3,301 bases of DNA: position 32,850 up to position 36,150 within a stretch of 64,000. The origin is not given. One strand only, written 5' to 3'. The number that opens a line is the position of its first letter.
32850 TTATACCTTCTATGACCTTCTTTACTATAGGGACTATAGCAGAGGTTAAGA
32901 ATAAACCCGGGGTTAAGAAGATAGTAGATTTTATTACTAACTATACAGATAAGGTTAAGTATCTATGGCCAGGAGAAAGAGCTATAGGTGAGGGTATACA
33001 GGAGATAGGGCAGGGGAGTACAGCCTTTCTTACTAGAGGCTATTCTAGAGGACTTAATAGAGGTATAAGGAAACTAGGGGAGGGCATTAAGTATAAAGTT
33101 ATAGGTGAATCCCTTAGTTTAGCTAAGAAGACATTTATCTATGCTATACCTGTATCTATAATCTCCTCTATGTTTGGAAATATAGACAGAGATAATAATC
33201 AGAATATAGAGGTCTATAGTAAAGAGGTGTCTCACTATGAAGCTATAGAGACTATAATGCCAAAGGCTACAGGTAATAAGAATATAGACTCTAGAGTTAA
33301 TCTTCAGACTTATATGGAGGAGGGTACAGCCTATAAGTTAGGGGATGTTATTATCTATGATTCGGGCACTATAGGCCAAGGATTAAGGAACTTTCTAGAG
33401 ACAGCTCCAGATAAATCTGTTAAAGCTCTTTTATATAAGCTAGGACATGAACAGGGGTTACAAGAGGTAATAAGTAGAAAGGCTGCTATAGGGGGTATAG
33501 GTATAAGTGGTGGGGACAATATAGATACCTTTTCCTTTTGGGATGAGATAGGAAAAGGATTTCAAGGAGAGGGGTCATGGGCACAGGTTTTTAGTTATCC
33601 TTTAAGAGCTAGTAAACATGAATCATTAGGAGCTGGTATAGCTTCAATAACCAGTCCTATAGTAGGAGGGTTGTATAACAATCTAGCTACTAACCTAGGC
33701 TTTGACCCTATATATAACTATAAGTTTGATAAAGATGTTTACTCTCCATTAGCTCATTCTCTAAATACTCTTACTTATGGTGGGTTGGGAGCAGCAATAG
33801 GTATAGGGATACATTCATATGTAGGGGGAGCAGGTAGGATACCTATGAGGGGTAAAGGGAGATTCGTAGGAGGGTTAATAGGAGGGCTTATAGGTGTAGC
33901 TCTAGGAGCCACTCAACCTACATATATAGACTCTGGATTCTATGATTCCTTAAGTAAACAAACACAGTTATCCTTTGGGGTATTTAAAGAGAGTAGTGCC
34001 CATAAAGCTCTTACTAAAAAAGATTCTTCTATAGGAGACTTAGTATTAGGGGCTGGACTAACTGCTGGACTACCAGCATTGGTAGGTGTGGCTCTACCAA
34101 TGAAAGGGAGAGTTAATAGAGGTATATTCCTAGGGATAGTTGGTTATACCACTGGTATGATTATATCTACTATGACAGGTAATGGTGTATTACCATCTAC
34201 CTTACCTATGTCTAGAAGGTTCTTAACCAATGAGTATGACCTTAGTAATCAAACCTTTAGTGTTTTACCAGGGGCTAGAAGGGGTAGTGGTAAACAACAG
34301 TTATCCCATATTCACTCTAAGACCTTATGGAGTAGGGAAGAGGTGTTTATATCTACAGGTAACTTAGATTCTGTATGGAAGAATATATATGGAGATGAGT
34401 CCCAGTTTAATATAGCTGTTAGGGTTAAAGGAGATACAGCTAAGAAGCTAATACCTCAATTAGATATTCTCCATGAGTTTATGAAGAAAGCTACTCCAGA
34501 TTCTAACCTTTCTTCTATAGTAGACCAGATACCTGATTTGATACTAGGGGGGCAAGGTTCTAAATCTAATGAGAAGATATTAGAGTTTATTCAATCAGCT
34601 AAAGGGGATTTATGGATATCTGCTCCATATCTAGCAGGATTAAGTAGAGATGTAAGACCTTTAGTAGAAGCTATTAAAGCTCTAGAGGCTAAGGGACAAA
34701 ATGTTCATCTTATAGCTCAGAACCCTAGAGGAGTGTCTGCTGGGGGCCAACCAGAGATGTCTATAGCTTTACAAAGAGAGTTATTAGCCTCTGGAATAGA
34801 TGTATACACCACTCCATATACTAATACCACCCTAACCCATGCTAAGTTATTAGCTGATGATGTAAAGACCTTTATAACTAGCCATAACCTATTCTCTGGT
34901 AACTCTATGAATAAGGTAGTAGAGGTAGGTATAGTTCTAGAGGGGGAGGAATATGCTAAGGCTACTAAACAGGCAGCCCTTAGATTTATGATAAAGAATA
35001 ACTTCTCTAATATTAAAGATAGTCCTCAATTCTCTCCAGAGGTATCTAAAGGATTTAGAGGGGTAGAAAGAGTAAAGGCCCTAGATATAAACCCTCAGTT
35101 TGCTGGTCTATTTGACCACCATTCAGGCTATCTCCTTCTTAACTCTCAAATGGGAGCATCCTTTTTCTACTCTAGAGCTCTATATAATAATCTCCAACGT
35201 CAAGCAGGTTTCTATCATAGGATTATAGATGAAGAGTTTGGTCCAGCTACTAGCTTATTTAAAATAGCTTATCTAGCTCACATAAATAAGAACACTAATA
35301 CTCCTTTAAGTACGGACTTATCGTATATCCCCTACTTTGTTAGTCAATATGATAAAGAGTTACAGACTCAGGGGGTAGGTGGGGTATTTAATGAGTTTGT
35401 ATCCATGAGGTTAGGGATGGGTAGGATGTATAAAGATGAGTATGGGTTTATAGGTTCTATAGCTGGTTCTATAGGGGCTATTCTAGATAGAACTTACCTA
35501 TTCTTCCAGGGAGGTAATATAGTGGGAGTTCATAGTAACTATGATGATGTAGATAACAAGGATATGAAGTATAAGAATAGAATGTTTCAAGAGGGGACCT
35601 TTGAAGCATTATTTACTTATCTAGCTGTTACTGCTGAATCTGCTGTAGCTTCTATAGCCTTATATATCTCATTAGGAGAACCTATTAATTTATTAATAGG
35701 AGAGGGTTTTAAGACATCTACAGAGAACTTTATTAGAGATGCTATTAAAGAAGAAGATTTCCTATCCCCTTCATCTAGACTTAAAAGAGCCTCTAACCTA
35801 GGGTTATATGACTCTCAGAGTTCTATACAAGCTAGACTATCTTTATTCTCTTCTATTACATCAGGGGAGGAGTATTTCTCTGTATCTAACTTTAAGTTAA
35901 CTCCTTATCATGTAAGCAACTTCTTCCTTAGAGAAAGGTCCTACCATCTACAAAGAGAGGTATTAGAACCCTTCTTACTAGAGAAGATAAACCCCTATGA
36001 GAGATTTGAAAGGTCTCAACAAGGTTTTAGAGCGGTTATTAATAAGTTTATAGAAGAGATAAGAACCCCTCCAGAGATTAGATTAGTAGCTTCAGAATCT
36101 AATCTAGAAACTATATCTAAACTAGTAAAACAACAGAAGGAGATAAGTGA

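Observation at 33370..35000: Two-motif phospholipase D module in the giant protein, its first half split by a hydrophobic insert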

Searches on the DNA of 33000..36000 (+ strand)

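Call 9: search_dna_similar(query=window:33000-36000:+, collection=phages, mode=near, max_rows=15)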
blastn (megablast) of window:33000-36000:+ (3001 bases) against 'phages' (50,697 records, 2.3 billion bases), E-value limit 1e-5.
No match.

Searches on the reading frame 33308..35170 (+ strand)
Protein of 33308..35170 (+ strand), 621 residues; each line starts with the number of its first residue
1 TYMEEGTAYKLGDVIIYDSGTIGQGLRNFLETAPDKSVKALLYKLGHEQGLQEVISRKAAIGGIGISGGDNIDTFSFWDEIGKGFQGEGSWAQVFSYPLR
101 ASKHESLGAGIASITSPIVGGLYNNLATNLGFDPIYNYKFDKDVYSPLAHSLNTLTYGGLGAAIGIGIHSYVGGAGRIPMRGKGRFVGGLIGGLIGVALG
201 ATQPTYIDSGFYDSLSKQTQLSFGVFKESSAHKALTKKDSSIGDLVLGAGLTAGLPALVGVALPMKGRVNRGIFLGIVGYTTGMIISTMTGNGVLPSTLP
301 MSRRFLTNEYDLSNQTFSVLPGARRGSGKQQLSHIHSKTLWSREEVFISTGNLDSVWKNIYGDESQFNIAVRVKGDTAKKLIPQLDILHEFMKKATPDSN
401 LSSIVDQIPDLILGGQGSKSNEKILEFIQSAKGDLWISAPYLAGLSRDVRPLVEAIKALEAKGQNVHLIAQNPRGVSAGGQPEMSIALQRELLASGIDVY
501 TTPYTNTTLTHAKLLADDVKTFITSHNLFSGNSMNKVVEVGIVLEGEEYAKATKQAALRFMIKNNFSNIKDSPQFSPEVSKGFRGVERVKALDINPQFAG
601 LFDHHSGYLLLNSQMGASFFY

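Call 30: search_protein_representatives(protein=window:33308-35170:+)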
Query: 621 residues. Proteins with E-value up to 0.001 (for the whole library): 8; up to 1e-10: 6; up to 1e-30: 5. The best 8 are listed.
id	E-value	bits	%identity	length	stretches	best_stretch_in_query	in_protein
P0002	0.0e+00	1121.0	78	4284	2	2-621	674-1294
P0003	1.2e-248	843.1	65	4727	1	1-621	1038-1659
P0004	7.1e-138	477.3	58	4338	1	182-621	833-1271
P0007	1.0e-111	390.9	40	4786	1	2-621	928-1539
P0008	6.4e-65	236.4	34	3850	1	2-621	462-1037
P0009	9.3e-17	77.3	32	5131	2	291-543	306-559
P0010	2.2e-06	43.1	31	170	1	405-555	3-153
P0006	2.7e-05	39.5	31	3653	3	429-575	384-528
